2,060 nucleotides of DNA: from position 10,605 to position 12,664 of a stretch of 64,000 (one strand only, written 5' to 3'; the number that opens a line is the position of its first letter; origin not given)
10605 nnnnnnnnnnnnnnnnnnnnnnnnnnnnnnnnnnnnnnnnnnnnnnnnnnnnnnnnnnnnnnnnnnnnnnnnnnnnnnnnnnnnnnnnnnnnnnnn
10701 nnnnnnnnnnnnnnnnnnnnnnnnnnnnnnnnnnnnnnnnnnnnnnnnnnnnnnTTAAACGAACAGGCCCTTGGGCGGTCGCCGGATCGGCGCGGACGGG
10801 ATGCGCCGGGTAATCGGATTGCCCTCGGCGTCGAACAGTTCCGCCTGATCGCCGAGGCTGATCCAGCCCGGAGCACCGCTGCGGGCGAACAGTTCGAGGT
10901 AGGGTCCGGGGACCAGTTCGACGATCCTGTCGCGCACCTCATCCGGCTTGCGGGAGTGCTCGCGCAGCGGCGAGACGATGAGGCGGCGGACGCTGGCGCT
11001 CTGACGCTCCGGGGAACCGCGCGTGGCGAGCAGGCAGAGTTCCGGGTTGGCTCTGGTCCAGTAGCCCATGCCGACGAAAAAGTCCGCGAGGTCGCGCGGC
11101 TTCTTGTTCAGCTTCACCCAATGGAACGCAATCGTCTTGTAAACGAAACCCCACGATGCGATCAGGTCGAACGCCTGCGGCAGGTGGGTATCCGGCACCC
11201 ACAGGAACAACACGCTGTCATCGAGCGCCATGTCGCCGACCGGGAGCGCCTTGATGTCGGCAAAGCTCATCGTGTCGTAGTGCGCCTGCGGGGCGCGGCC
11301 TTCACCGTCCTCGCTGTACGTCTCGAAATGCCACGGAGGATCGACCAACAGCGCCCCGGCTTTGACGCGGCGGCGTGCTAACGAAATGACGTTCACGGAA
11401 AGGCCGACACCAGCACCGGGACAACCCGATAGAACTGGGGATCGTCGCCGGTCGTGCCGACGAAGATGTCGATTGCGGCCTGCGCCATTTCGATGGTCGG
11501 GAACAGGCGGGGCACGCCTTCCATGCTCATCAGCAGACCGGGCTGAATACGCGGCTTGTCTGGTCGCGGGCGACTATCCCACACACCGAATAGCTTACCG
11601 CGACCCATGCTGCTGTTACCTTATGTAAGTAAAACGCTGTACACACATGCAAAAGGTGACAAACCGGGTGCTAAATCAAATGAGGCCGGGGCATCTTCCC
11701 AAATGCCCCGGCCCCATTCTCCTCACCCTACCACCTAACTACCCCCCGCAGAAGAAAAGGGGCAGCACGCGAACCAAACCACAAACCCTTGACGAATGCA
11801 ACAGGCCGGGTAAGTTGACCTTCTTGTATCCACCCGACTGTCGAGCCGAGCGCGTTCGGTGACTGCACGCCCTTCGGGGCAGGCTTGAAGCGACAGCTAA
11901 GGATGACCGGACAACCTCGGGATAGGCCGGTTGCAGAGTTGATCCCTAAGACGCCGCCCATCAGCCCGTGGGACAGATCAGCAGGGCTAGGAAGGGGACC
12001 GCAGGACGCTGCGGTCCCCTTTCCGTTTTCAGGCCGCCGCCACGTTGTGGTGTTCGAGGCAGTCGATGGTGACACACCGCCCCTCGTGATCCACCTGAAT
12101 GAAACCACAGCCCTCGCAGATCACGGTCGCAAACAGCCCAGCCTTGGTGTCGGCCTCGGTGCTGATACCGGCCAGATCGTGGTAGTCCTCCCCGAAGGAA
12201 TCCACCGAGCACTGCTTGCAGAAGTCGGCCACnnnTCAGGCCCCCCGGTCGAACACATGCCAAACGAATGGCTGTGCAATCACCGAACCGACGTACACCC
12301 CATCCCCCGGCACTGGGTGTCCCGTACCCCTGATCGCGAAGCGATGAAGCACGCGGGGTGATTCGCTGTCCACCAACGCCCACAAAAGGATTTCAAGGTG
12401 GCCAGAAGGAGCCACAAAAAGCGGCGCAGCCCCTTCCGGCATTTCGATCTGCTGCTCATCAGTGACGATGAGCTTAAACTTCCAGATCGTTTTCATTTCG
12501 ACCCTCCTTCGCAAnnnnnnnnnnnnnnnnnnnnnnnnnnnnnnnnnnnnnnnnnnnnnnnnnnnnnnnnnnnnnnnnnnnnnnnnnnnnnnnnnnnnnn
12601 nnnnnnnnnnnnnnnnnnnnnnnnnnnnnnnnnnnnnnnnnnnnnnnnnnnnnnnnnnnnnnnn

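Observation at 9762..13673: Anti-restriction / counter-defence island between the packaging and replication modules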

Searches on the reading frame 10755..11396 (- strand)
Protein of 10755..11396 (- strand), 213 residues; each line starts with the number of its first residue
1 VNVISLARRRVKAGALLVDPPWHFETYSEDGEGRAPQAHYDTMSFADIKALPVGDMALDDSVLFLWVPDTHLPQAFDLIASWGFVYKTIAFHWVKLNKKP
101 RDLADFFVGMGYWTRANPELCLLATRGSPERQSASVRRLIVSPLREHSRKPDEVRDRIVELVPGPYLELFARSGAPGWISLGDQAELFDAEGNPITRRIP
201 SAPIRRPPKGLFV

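Call 3: search_protein_families(library=pfam, proteins=[window:10755-11396:-], max_evalue=0.1)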
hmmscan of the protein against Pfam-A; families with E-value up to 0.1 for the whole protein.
window:10755-11396:- (213 aa): 1 family
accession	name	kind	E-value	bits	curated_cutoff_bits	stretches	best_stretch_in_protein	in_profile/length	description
PF05063.20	MT-A70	-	2.1e-26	93.3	23.9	1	16-184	4-172/172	MT-A70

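Call 4: search_protein_families(library=phrogs, proteins=[window:10755-11396:-], max_evalue=0.01)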
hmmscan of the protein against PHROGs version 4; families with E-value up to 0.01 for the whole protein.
window:10755-11396:- (213 aa): 4 families
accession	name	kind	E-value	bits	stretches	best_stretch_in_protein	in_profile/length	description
phrog_359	-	other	1.3e-73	249.4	1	10-194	119-303/329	DNA methyltransferase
phrog_10837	-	unknown function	1.5e-38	132.9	1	66-194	2-131/139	-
phrog_21315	-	unknown function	4.6e-31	109.2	1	18-186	245-408/415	-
phrog_15877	-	other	1.2e-17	65.4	1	16-131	8-121/152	DNA methyltransferase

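Call 9: search_protein_families(library=padloc, proteins=[window:10755-11396:-], max_evalue=0.01)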
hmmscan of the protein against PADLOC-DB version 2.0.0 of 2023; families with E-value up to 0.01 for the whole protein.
window:10755-11396:- (213 aa): 3 families
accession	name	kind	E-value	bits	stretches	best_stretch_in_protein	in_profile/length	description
PDLC03262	MTase_II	-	6.6e-54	180.7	1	15-192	12-192/204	Type II methyltransferase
PDLC03221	MTase_II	-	1e-30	105.1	1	15-185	23-192/272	Type II methyltransferase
PDLC03723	oMTase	-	0.0039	14.6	1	40-89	27-76/414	orphan methyltransferase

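Call 24: search_protein_families(library=ncbifam, proteins=[window:10755-11396:-], max_evalue=0.01)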
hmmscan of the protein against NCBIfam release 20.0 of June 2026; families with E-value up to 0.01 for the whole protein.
window:10755-11396:- (213 aa): 0 families

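Call 51: search_dna_similar(query=window:10755-11396:-, collection=phages, mode=protein, max_rows=15)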
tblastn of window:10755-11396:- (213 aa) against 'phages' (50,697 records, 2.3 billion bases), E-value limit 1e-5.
Records with a match: 514; places in all: 514; records where one place covers at least 80% of the query: 400.
Best place of each record, by identity: <60% 514.
By first word of the organism name: Vibrio 186; Stx2a-converting 110; Escherichia 57; Klebsiella 25; Salmonella 14; Rhodobacter 13; Stx2-converting 9; Erwinia 8; Brevundimonas 7; Gordonia 6; and 40 more.
By host as written in the record: - 263; Rhodobacter capsulatus YW1 11; Klebsiella pneumoniae 8; Vibrio parahaemolyticus 8; Vibrio splendidus 8; Escherichia coli 7; Vibrio alginolyticus 7; Escherichia coli K514 (EHEC) 7; and 124 more.
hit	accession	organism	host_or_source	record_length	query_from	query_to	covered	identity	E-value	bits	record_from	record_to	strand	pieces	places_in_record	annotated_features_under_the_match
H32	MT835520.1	Bacteriophage sp.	human fecal samples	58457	3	185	86%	50.8%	4e-51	182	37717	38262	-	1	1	record has no annotation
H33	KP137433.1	Mannheimia phage vB_MhS_535AP2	Mannheimia haemolytica 535A serotype A1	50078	2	190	89%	45.8%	1e-48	175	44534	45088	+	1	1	methyltransferase | helicase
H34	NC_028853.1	Mannheimia phage vB_MhS_535AP2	Mannheimia haemolytica 535A serotype A1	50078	2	190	89%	45.8%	1e-48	175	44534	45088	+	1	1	DNA methyltransferase | DnaB-like replicative helicase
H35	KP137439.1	Mannheimia phage vB_MhS_3927AP1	Mannheimia haemolytica 3927A serotype A6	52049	2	190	89%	45.8%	1e-48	175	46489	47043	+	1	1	methyltransferase | helicase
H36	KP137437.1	Mannheimia phage vB_MhS_1152AP2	Mannheimia haemolytica 1152A serotype A6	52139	2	190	89%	45.8%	1e-48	175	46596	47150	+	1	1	methyltransferase | helicase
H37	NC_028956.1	Mannheimia phage vB_MhS_1152AP2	Mannheimia haemolytica 1152A serotype A6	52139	2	190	89%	45.8%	1e-48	175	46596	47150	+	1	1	DNA methyltransferase | DnaB-like replicative helicase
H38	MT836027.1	Bacteriophage sp.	human fecal samples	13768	5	187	86%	47.3%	1e-47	172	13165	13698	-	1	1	record has no annotation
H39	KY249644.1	Synechococcus virus S-ESS1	Synechococcus sp.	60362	9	189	85%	46.5%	1e-45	167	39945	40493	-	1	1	DNA methyltransferase | hypothetical protein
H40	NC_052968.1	Synechococcus virus S-ESS1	Synechococcus sp.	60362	9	189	85%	46.5%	1e-45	167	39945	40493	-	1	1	DNA methyltransferase | hypothetical protein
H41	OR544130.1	Pasteurella phage Pmp13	Pasteurella multocida Past3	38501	12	185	82%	47.4%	3e-47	171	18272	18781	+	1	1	DNA methyltransferase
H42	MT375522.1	Methylophilales phage Venkman EXVC282S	Methylophilales bacterium H5P1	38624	12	185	82%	47.0%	9e-44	161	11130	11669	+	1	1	DNA methyltransferase | hypothetical protein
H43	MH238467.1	Pasteurella phage Pm86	Pasteurella multocida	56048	12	185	82%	46.3%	1e-44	164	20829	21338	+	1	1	DNA methyltransferase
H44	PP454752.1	Klebsiella phage vB_KpS_GP-1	Klebsiella pneumoniae EuSCAPE_IT395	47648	7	186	85%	41.8%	3e-38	145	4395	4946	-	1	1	DNA methyltransferase | putative NHN endonuclease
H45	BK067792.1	Nitrosopumilaceae spindle-shaped virus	seawater environment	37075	12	187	83%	42.5%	1e-38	146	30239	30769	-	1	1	ORF63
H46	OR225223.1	Sphingomonas phage Carli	Sphingomonas sp. LR55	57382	16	178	77%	45.6%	3e-35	137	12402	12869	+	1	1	hypothetical protein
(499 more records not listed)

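Call 76: find_related_loci(query=window:10755-11396:-, collection=metagenome_contigs, flank=8000)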
Query window:10755-11396:- (213 aa) in metagenome_contigs; peptide patterns used: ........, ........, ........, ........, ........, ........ (x = any residue, [..] = any of these).
600 stretches matched a pattern (row limit reached: there are more); 593 encode a relative of the query (tblastn E <= 1e-3); the best 80 are kept; 80 distinct loci.
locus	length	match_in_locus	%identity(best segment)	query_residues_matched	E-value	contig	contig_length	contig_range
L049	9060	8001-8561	59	12-202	2e-71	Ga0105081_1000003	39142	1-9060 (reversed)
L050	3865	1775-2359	58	2-201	8e-70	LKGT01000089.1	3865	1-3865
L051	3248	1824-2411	58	16-200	8e-70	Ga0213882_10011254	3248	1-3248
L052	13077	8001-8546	59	14-190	4e-69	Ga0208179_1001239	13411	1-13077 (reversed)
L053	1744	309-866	59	14-202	1e-71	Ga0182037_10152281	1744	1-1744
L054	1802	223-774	58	11-189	3e-69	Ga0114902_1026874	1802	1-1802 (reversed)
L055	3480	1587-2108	60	16-187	3e-66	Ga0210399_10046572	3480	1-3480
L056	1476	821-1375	59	16-198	1e-69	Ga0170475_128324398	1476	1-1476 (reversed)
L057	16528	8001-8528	59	16-187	4e-66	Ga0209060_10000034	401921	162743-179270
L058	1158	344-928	55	12-201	4e-70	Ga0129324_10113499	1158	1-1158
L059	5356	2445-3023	53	14-202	1e-65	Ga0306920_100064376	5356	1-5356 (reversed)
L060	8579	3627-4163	55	16-197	4e-65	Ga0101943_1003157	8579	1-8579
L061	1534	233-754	58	16-185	3e-68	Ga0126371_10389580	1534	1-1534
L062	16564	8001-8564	54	9-189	8e-65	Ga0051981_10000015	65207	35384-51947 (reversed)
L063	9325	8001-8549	53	2-188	1e-64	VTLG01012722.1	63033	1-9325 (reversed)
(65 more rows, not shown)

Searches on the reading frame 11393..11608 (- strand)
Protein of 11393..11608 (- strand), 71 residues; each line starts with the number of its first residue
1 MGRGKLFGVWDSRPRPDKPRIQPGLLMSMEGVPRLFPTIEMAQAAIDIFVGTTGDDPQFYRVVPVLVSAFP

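Call 3: search_protein_families(library=pfam, proteins=[window:11393-11608:-], max_evalue=0.1)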
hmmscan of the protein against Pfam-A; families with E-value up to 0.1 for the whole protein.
window:11393-11608:- (71 aa): 0 families

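Call 4: search_protein_families(library=phrogs, proteins=[window:11393-11608:-], max_evalue=0.01)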
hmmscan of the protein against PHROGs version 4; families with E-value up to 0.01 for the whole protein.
window:11393-11608:- (71 aa): 0 families

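Call 9: search_protein_families(library=padloc, proteins=[window:11393-11608:-], max_evalue=0.01)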
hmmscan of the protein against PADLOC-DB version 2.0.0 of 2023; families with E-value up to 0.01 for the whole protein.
window:11393-11608:- (71 aa): 0 families

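Call 24: search_protein_families(library=ncbifam, proteins=[window:11393-11608:-], max_evalue=0.01)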
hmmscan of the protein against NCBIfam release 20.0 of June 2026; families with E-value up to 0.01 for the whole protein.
window:11393-11608:- (71 aa): 0 families

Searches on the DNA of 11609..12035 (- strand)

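Call 70: search_dna_similar(query=window:11609-12035:-, collection=phages, mode=distant, max_evalue=0.01, max_rows=10)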
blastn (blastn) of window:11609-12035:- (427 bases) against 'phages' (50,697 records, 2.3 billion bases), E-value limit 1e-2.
No match.

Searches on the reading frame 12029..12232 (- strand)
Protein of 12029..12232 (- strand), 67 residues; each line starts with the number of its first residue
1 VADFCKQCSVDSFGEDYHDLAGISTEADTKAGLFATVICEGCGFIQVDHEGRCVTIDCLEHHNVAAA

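Call 3: search_protein_families(library=pfam, proteins=[window:12029-12232:-], max_evalue=0.1)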
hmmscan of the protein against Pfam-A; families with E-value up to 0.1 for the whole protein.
window:12029-12232:- (67 aa): 3 families
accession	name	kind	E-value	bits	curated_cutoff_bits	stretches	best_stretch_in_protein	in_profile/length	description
PF14260.11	zf-C4pol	-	0.012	16.4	28.9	1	3-58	11-64/70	C4-type zinc-finger of DNA polymerase delta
PF18073.7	Zn_ribbon_LapB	-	0.053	13.7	25.7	0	38-54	2-18/28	Rubredoxin metal binding domain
PF09855.14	Zn_ribbon_13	-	0.068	13.8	23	0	5-47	2-46/63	Nucleic-acid-binding protein containing Zn-ribbon domain (DUF2082)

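Call 4: search_protein_families(library=phrogs, proteins=[window:12029-12232:-], max_evalue=0.01)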
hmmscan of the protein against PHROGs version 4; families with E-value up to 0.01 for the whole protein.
window:12029-12232:- (67 aa): 1 family
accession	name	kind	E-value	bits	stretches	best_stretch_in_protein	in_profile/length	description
phrog_2210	-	unknown function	7.6e-27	94.1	1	1-59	1-59/66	-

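Call 9: search_protein_families(library=padloc, proteins=[window:12029-12232:-], max_evalue=0.01)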
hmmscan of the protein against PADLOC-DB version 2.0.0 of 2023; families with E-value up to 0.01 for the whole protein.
window:12029-12232:- (67 aa): 0 families

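Call 24: search_protein_families(library=ncbifam, proteins=[window:12029-12232:-], max_evalue=0.01)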
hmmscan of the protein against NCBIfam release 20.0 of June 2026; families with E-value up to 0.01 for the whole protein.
window:12029-12232:- (67 aa): 0 families

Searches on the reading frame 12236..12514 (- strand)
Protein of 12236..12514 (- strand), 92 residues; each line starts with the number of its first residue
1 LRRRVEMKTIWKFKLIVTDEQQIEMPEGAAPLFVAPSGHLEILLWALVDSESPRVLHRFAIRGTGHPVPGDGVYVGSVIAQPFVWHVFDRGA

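Call 3: search_protein_families(library=pfam, proteins=[window:12236-12514:-], max_evalue=0.1)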
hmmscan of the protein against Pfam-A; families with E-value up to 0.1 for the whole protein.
window:12236-12514:- (92 aa): 1 family
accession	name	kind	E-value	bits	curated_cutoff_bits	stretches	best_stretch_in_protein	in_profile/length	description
PF24043.1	DUF7352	-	1.8e-24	86.3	27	1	7-90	1-89/97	Domain of unknown function (DUF7352)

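Call 4: search_protein_families(library=phrogs, proteins=[window:12236-12514:-], max_evalue=0.01)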
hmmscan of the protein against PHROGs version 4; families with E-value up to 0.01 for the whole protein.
window:12236-12514:- (92 aa): 2 families
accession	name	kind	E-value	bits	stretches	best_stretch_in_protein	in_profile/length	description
phrog_3848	-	unknown function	7.3e-21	75.5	1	7-90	1-92/100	-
phrog_31149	-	unknown function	0.00024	21.7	1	41-88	130-179/190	-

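Call 9: search_protein_families(library=padloc, proteins=[window:12236-12514:-], max_evalue=0.01)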
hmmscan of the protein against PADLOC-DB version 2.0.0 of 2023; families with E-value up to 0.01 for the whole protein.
window:12236-12514:- (92 aa): 0 families

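Call 24: search_protein_families(library=ncbifam, proteins=[window:12236-12514:-], max_evalue=0.01)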
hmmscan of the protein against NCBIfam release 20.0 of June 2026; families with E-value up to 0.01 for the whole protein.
window:12236-12514:- (92 aa): 0 families

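Call 52: search_dna_similar(query=window:12236-12496:-, collection=phages, mode=protein, max_rows=15)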
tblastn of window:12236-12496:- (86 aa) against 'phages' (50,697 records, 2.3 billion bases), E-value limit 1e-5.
Records with a match: 35; places in all: 35; records where one place covers at least 80% of the query: 35.
Best place of each record, by identity: <60% 35.
By first word of the organism name: Vibrio 8; Gordonia 8; Roseobacter 5; Microcystis 4; Pseudomonas 2; Janthinobacterium 2; Acinetobacter 2; Rhizobium 2; Cyanophage 1; Sphingomonas 1.
By host as written in the record: Gordonia terrae 3612 8; Vibrio lentus 5; Roseobacter denitrificans OCh114 4; Pseudomonas putida var. Manila 2; Microcystis aeruginosa 2; Microcystis aeruginosa FACHB524 2; Janthinobacterium lividum EIF1 2; Rhizobium gallicum SO14B-4(6) 2; and 8 more.
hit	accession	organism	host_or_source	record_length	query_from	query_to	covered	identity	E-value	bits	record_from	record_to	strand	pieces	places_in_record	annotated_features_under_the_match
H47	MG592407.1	Vibrio phage 1.023.O._10N.222.51.B4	Vibrio splendidus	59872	2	82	94%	41.9%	3e-8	54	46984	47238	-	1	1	hypothetical protein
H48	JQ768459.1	Pseudomonas phage Lu11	Pseudomonas putida var. Manila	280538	1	82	95%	40.7%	2e-8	54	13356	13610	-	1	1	hypothetical protein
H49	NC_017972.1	Pseudomonas phage Lu11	Pseudomonas putida var. Manila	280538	1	82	95%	40.7%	2e-8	54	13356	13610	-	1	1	hypothetical protein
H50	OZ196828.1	Vibrio phage 234P10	Seawater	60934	2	82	94%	40.7%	3e-8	54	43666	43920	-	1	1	hypothetical protein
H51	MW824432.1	Vibrio phage PS17B.1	Vibrio crassostreae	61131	2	82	94%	40.7%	3e-8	54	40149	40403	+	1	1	hypothetical protein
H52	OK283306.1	Roseobacter phage RDJL6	Roseobacter denitrificans OCh 114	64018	1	85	99%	38.4%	4e-9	57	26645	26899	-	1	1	hypothetical protein (x2)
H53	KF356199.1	Microcystis phage MaMV-DC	Microcystis aeruginosa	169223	1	84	98%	38.8%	2e-7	52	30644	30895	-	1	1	hypothetical protein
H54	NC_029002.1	Microcystis phage MaMV-DC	Microcystis aeruginosa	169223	1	84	98%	38.8%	2e-7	52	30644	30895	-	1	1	hypothetical protein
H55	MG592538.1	Vibrio phage 1.171.O._10N.261.52.F12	Vibrio lentus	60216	2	82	94%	39.5%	3e-7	51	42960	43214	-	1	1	hypothetical protein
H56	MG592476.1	Vibrio phage 1.104.O._10N.286.49.A12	Vibrio lentus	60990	2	82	94%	39.5%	3e-7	51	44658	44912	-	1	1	hypothetical protein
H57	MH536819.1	Gordonia phage Fury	Gordonia terrae 3612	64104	1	85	99%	37.6%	3e-7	51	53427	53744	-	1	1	79: hypothetical protein | 80: hypothetical protein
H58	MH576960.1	Gordonia phage Pleakley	Gordonia terrae 3612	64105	1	85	99%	37.6%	3e-7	51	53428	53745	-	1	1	79: hypothetical protein | 80: hypothetical protein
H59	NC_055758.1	Gordonia phage Pleakley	Gordonia terrae 3612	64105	1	85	99%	37.6%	3e-7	51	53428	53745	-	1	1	79: hypothetical protein | 80: hypothetical protein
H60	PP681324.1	Microcystis phage MaMV-DL02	Microcystis aeruginosa FACHB524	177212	1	84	98%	37.6%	2e-7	52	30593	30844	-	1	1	hypothetical protein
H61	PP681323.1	Microcystis phage MaMV-DL01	Microcystis aeruginosa FACHB524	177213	1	84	98%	37.6%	2e-7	52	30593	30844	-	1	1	hypothetical protein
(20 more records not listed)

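Call 53: get_annotated_region(hit=H52, flank=4000)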
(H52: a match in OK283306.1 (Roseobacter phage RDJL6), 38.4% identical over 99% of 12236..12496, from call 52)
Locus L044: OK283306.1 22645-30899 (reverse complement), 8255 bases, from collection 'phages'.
description: Roseobacter phage RDJL6, complete genome.
organism: Roseobacter phage RDJL6 (NCBI taxid 2880885)
taxonomy: Viruses; Duplodnaviria; Heunggongvirae; Uroviricota; Caudoviricetes; Xiamenvirus
host: Roseobacter denitrificans OCh 114; source: sea water; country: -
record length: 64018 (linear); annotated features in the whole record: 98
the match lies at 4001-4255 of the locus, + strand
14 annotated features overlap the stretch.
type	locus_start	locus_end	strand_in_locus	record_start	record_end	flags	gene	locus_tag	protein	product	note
CDS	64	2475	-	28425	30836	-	-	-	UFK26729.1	integrase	-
CDS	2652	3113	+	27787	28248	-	-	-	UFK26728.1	hypothetical protein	-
CDS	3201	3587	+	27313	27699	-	-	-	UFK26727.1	hypothetical protein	-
CDS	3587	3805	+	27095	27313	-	-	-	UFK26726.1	hypothetical protein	-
CDS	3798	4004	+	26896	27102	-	-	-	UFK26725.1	hypothetical protein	-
CDS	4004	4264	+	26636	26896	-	-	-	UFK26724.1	hypothetical protein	-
CDS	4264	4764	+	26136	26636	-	-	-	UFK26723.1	hypothetical protein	-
CDS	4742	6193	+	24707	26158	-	-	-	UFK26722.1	CRISPR/Cas system-associated protein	-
CDS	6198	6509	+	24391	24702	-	-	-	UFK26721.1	hypothetical protein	-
CDS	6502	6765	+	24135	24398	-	-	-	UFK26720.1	hypothetical protein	-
CDS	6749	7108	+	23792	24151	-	-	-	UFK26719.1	hypothetical protein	-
CDS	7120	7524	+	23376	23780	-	-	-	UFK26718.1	ATPase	-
CDS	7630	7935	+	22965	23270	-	-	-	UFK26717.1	hypothetical protein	-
CDS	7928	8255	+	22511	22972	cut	-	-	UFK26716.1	transcriptional regulator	transcriptional regulator CtrA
